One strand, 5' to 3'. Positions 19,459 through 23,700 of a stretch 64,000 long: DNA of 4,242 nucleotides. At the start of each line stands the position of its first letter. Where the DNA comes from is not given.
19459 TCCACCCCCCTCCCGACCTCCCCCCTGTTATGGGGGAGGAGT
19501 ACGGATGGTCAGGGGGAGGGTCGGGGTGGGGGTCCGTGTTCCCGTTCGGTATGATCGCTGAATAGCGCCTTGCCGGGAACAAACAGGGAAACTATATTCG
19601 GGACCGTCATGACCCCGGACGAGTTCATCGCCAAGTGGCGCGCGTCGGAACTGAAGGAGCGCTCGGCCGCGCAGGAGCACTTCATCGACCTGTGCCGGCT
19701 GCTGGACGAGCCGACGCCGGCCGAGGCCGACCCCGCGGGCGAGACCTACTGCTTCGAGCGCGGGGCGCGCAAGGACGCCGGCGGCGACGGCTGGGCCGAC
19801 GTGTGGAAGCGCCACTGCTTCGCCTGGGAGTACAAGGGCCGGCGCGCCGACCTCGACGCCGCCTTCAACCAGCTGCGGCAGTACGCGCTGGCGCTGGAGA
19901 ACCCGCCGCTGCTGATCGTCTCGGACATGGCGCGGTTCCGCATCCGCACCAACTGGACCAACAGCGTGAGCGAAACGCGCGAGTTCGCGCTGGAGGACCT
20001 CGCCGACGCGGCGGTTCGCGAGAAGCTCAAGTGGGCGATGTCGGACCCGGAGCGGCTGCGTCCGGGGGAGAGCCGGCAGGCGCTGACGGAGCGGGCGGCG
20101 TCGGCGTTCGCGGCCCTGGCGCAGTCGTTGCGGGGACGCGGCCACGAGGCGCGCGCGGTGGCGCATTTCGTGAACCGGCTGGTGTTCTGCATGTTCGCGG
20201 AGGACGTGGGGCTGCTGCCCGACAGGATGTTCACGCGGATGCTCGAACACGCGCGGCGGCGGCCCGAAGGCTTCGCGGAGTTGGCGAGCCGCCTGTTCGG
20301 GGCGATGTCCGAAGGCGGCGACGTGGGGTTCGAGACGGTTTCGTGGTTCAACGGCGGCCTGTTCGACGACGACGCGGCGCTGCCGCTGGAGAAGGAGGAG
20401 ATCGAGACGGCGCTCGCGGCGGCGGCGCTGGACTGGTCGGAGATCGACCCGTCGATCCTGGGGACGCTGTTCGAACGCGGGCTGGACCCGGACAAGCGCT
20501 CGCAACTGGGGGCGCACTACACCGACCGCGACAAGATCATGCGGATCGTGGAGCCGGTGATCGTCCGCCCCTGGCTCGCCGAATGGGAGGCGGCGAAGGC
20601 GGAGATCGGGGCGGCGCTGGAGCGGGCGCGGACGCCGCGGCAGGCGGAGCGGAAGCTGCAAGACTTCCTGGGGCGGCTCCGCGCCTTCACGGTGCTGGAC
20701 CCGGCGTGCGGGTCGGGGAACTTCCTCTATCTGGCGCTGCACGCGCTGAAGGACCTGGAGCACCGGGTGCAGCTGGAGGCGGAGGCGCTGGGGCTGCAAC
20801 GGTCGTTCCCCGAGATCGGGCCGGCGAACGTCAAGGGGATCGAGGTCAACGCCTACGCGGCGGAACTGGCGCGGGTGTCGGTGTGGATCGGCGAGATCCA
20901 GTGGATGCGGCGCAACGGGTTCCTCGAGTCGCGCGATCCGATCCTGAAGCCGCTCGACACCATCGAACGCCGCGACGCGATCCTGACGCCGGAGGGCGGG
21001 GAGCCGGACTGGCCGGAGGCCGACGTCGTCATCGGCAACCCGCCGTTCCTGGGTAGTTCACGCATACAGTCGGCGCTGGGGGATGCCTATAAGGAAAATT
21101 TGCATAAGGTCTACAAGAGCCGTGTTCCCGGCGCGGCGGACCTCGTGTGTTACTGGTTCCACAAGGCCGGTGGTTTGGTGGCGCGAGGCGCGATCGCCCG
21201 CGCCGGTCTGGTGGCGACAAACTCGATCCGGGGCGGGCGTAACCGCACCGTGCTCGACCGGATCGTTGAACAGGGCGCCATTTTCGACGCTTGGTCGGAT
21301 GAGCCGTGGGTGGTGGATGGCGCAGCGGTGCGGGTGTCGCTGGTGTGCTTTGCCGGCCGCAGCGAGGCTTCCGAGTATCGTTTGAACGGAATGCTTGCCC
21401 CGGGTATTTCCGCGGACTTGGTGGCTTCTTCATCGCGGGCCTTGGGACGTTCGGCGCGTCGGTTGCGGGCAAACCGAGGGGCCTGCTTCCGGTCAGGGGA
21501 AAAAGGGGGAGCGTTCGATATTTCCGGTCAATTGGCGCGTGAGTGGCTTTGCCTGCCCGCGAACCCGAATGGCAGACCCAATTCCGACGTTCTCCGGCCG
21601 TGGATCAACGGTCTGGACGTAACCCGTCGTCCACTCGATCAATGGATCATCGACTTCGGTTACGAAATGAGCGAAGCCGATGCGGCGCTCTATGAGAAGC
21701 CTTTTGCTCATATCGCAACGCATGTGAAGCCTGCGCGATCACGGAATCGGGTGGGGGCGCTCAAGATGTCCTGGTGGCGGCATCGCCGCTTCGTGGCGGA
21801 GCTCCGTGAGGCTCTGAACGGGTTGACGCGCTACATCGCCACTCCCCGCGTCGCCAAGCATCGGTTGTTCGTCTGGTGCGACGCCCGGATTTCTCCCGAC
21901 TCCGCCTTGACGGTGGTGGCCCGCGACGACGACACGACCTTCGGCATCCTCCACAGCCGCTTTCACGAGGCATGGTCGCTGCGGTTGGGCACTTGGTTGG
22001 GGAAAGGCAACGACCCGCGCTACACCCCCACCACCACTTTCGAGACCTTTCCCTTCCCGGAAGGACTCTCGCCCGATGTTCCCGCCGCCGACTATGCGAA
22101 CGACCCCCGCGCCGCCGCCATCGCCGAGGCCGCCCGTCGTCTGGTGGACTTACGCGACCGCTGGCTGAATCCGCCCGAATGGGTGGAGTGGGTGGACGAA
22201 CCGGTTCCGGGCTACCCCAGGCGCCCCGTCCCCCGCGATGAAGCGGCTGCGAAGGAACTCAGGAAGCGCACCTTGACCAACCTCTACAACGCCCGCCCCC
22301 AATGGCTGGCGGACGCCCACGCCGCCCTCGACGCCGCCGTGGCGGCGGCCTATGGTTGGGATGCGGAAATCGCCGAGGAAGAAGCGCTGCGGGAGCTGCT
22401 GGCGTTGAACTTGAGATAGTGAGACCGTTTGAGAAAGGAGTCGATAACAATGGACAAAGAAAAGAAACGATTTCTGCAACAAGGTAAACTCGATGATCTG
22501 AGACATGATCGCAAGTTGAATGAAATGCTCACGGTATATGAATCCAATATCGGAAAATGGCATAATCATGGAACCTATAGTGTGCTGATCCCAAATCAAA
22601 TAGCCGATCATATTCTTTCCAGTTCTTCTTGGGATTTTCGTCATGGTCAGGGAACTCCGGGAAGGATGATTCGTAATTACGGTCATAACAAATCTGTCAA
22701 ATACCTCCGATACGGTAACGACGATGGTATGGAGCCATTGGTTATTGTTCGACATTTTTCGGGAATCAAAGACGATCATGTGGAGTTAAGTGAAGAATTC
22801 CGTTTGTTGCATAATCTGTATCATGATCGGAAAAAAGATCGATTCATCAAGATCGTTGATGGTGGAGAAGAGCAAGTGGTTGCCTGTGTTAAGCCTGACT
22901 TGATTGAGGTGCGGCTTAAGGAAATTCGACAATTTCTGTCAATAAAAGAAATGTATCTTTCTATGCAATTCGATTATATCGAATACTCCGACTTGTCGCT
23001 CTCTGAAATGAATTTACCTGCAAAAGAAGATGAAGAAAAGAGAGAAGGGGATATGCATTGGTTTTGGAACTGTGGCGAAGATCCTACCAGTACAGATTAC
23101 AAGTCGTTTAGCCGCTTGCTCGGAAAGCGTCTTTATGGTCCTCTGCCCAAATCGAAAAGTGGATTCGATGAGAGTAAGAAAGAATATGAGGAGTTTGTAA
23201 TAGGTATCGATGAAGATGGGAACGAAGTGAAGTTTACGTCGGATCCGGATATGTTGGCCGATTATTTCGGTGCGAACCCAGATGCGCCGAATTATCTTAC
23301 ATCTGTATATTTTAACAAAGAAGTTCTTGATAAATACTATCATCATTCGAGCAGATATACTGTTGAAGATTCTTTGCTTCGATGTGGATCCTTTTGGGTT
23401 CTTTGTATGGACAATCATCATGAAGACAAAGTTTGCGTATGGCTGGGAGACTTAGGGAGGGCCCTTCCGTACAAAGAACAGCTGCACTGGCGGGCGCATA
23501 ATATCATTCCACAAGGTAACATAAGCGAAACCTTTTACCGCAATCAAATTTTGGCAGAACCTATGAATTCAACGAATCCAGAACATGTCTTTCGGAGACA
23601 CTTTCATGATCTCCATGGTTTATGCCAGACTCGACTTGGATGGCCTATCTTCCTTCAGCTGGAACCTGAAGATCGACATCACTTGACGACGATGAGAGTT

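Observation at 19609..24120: MmeI-family type IIL R-M enzyme followed by a strongly AT-rich 556-aa ORFan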

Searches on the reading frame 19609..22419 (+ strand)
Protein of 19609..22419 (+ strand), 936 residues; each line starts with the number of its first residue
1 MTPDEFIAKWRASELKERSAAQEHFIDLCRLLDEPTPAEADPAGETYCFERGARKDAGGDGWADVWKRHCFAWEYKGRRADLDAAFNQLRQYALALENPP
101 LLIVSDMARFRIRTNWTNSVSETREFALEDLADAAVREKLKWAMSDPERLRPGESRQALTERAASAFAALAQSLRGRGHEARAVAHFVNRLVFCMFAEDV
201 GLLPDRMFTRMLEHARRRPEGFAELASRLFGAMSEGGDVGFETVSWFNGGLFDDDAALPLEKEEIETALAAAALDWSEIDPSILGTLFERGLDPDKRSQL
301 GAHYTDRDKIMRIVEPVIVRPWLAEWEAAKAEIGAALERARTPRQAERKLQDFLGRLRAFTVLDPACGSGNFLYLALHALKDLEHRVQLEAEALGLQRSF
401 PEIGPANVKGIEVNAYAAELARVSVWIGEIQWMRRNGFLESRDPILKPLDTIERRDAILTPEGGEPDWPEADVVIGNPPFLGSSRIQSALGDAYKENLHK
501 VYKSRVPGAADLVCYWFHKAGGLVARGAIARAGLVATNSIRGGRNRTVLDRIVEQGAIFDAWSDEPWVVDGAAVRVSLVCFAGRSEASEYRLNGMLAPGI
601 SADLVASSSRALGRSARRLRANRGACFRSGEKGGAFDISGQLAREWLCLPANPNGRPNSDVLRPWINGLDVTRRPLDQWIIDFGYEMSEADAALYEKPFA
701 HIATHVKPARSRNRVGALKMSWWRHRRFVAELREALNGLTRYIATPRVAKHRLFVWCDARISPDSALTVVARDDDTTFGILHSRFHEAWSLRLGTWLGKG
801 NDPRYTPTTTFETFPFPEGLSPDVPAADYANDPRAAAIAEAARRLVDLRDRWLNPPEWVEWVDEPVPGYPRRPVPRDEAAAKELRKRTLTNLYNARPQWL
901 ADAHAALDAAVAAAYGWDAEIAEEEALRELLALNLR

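Call 7: search_protein_families(library=pfam, proteins=[window:19609-22419:+], max_evalue=1)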
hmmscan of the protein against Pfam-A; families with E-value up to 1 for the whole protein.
window:19609-22419:+ (936 aa): 8 families
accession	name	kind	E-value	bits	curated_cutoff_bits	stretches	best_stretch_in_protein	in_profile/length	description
PF20473.4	MmeI_Mtase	-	1.3e-30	106.9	27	1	345-582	6-249/259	MmeI, DNA-methyltransferase domain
PF20465.4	MmeI_hel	-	5.5e-14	53.1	27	1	183-252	2-75/75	MmeI, helicase spacer domain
PF20464.3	MmeI_N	-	2.4e-12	48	27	1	1-175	1-179/181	MmeI, N-terminal domain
PF07669.17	Eco57I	-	3.6e-07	30.9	25.3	1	407-526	2-126/171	Eco57I restriction-modification methylase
PF02384.22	N6_Mtase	-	9.4e-05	22.3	20.4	1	342-484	30-139/311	N-6 DNA Methylase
PF20466.3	MmeI_TRD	-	0.00013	21.8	27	1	758-818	148-206/207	MmeI, target recognition domain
PF20467.3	MmeI_C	-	0.00099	19.7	27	1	883-933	22-74/83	MmeI, C-terminal domain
PF00300.27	His_Phos_1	-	0.48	10.5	21.7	1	136-186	97-147/194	Histidine phosphatase superfamily (branch 1)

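Call 8: search_protein_families(library=padloc, proteins=[window:19609-22419:+], max_evalue=1)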
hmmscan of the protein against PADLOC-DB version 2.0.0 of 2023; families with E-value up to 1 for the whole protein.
window:19609-22419:+ (936 aa): 40 families (the best 25 are shown)
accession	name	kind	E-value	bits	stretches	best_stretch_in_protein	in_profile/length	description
PDLC03627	REase_MTase_IIG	-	0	1017.6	2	1-465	2-518/1136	Type IIG restriction enzyme-methyltransferase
PDLC03599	REase_MTase_IIG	-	3.7e-119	397.1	2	5-819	10-845/959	Type IIG restriction enzyme-methyltransferase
PDLC03598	REase_MTase_IIG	-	8.1e-88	293.3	2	5-581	14-592/912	Type IIG restriction enzyme-methyltransferase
PDLC02643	DrmMI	-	9.4e-73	243.7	2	472-822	870-1213/1347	DrmMI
PDLC02646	DrmMI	-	2.5e-50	169.4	2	472-820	284-638/792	DrmMI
PDLC02644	DrmMI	-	1.8e-34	116.8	1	472-818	383-757/988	DrmMI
PDLC04134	mad2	-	1.5e-21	74.8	1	68-490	53-371/492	mads_2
PDLC03618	REase_MTase_IIG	-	5e-20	68.4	1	472-818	867-1205/1429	Type IIG restriction enzyme-methyltransferase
PDLC02640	DrmMI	-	1.5e-19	67.2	1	516-858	536-886/1015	DrmMI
PDLC02639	DrmMI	-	4.8e-14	49.6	1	465-606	577-716/803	DrmMI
PDLC03609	REase_MTase_IIG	-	2.6e-11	40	1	342-538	419-617/1066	Type IIG restriction enzyme-methyltransferase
PDLC02638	DrmMI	-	2.1e-10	37.4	1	472-529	873-929/935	DrmMI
PDLC03629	REase_MTase_IIG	-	8.4e-08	28.5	2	296-428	377-512/1182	Type IIG restriction enzyme-methyltransferase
PDLC02529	PglX|PglXI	-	3.8e-07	26.2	1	357-430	226-295/1189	PglX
PDLC03338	MTase_II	-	7.7e-07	26.2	1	359-498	155-272/604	Type II methyltransferase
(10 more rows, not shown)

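Call 9: search_protein_families(library=ncbifam, proteins=[window:19609-22419:+], max_evalue=1)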
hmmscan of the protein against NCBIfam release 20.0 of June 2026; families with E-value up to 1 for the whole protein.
window:19609-22419:+ (936 aa): 6 families
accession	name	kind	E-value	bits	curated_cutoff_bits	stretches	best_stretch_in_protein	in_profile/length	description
NF033455.1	BREX_6_MTaseX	exception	1.2e-05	23.1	900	1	355-427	325-398/1319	BREX-6 system adenine-specific DNA-methyltransferase PglX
NF033451.1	BREX_2_MTaseX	equivalog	3.7e-05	21.6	400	1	357-427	222-288/1185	BREX-2 system adenine-specific DNA-methyltransferase PglX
NF033452.1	BREX_1_MTaseX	exception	0.00026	19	500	1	338-427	290-377/1210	BREX-1 system adenine-specific DNA-methyltransferase PglX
NF047738.1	antiphage_MADS2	equivalog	0.0051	15.1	720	1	342-382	315-355/654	methylation-associated defense system DNA methyltransferase MAD2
NF033454.1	BREX_5_MTaseX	exception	0.043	11.3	900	1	357-421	300-360/1404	BREX-5 system adenine-specific DNA-methyltransferase PglX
TIGR02987.1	met_A_Alw26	exception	0.06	12.1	353.5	1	359-391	32-64/523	Alw26I/Eco31I/Esp3I family type II restriction adenine-specific DNA-methyltransferase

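Call 108: find_related_loci(query=window:19609-22419:+, collection=metagenome_contigs, flank=4000)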
Query window:19609-22419:+ (936 aa) in metagenome_contigs; peptide patterns used: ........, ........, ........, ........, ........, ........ (x = any residue, [..] = any of these).
600 stretches matched a pattern (row limit reached: there are more); 591 encode a relative of the query (tblastn E <= 1e-3); the best 80 are kept; 80 distinct loci.
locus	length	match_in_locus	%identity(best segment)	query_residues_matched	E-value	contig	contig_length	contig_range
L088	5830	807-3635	76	1-935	0e+0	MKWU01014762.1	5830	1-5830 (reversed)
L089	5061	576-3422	73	1-935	0e+0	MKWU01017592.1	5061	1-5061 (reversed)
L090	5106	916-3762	73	1-935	0e+0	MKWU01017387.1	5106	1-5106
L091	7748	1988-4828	74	1-935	0e+0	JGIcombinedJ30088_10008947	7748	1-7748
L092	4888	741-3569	74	1-935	0e+0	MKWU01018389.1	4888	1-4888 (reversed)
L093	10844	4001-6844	70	1-934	0e+0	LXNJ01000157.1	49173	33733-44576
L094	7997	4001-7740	71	1-935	0e+0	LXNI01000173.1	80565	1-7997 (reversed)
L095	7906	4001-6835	71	2-934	0e+0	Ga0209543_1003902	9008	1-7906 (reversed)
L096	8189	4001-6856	71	1-935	0e+0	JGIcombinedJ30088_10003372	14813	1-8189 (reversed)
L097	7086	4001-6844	70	1-936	0e+0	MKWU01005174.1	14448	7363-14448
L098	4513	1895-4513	73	1-859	0e+0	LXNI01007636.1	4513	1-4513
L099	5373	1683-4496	65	1-926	0e+0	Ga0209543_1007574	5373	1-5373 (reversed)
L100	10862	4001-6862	66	1-935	0e+0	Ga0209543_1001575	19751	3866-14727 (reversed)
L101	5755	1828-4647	63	1-934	0e+0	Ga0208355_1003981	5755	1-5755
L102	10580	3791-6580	64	1-924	0e+0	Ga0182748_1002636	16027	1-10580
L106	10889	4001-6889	60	1-934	0e+0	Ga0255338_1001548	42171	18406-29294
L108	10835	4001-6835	61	1-934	0e+0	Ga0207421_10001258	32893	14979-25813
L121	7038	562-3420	59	1-934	0e+0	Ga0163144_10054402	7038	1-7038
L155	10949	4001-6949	57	5-934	0e+0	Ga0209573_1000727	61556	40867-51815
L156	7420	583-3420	58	5-934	0e+0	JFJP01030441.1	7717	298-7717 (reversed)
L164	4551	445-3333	56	1-934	0e+0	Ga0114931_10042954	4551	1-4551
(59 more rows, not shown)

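Call 112: search_protein_families(library=pfam, proteins=[L089:3565-4383:+, L096:7051-7668:+, L090:3893-4771:+, L093:6865-7524:+, L108:6856-7608:+, L121:3469-4362:+, L155:6986-8560:+, L156:3478-5343:+, L164:3360-4244:+, L106:7091-8149:+], max_evalue=0.001)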
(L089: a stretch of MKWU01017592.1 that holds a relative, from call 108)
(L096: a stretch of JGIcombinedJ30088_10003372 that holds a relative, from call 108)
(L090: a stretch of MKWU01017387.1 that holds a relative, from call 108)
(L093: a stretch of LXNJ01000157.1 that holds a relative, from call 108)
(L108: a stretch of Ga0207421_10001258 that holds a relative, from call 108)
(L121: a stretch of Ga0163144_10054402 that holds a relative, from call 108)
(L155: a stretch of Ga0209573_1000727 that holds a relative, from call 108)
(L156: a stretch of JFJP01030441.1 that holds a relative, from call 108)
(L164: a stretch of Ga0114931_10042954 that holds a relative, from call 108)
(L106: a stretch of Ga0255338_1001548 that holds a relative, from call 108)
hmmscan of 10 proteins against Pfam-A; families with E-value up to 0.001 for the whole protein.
L089:3565-4383:+ (272 aa): 3 families
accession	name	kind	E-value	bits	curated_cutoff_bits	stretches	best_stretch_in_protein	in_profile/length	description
PF01844.29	HNH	-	3.4e-10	40.4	21.4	1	60-102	1-45/47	HNH endonuclease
PF14279.12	HNH_5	-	3.7e-06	27.2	27.5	1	60-103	1-45/56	HNH endonuclease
PF13391.12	HNH_2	-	6.3e-05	23.2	21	1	60-107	1-64/66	HNH endonuclease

L096:7051-7668:+ (205 aa): 0 families

L090:3893-4771:+ (292 aa): 0 families

L093:6865-7524:+ (219 aa): 1 family
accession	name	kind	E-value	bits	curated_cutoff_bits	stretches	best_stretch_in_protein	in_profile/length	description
PF09565.16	RE_NgoFVII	-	0.00046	20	23.8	0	122-172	106-158/162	NgoFVII restriction endonuclease N-terminal PLD domain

L108:6856-7608:+ (250 aa): 0 families

L121:3469-4362:+ (297 aa): 1 family
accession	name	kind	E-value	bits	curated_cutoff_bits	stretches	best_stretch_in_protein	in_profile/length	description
PF13020.12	NOV_C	-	2e-19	69.9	22.1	1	179-275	1-89/91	Protein NO VEIN, C-terminal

L155:6986-8560:+ (524 aa): 5 families
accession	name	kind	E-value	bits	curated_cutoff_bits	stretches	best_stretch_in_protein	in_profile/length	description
PF13191.12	AAA_16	-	2.7e-07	31.7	32.6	1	37-154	25-149/167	AAA ATPase domain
PF13401.12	AAA_22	-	3.7e-07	30.9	27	1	35-186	4-128/130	AAA domain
PF14516.12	AAA_35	-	2.6e-05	23.7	27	1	41-261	36-242/331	AAA-like domain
PF00004.35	AAA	-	4.2e-05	24.4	21.2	0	40-153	2-73/131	ATPase family associated with various cellular activities (AAA)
PF24883.2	NPHP3_N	-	0.00094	19.8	24.8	0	35-160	21-148/164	Nephrocystin 3, N-terminal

L156:3478-5343:+ (621 aa): 1 family
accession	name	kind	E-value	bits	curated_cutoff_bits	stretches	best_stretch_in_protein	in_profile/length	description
PF25800.1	FimV_N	-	1.9e-32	112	27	1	23-129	1-107/108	FimV N-terminal domain Ig-like domain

L164:3360-4244:+ (294 aa): 3 families
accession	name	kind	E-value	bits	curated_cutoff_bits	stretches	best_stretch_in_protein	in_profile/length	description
PF04471.18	Mrr_cat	-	1.5e-18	67.4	21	1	153-267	2-114/115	Restriction endonuclease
PF14338.12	Mrr_N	-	5.3e-10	39.7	29.5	1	15-90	8-85/87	Mrr N-terminal domain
PF22722.2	NA-iREase1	-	2.5e-06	27.9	27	1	180-266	20-106/106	NACHT-associated inactive Restriction Endonuclease 1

L106:7091-8149:+ (352 aa): 1 family
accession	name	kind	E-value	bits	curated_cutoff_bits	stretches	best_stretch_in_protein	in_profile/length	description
PF13481.12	AAA_25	-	5.2e-31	108.2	27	1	22-198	10-194/195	AAA domain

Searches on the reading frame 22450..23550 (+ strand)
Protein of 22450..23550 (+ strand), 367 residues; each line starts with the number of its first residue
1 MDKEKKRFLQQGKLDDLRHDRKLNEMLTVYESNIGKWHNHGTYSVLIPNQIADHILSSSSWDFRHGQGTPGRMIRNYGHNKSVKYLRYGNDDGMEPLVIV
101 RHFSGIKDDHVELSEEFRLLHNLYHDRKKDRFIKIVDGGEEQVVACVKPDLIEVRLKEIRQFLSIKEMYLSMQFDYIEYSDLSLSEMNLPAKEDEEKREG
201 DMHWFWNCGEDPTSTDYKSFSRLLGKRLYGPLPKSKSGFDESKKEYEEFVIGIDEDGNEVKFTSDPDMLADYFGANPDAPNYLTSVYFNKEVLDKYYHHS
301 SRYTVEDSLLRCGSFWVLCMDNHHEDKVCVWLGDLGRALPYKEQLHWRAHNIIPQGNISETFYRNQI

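Call 74: predict_structure(alignment_id=A2)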
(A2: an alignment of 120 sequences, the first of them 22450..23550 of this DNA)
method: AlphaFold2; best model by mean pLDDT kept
length: 367 residues; sequences in the alignment: 120
mean_pLDDT: 86.7   pTM: 0.75
mean pLDDT of the five models: 86.7, 86.7, 85.6, 84.5, 83.8
residues with pLDDT >= 90: 230; 70-90: 95; 50-70: 24; < 50: 18
segments of 3 or more residues with pLDDT < 50: 66-74, 80-82, 84-87
pLDDT, mean of each block of 10 residues (from residue 1): 89 92 95 93 91 81 52 49 50 81 81 92 92 86 94 97 93 94 89 85 92 77 94 79 84 94 94 85 95 93 92 91 95 95 95 91 88
secondary structure, 60 per line:
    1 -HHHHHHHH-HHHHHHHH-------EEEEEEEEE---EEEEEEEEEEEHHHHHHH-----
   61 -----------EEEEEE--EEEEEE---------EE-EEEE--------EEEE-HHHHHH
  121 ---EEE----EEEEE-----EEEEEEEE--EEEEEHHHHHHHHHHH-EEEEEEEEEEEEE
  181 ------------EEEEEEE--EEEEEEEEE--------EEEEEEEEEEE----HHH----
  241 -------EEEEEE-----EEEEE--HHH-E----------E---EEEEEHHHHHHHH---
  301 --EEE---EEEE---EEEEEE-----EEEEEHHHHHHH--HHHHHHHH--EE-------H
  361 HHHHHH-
elements in order: H2-9 H11-18 E26-34 E38-48 H49-55 E72-77 E80-85 E98-101 E110-113 H115-120 E124-126 E131-135 E141-148 E151-155 H156-166 E168-180 E193-199 E202-210 E219-229 E248-253 E259-263 E285-289 H290-297 E303-305 E309-312 E316-321 E327-331 H332-338 H341-348 H360-366
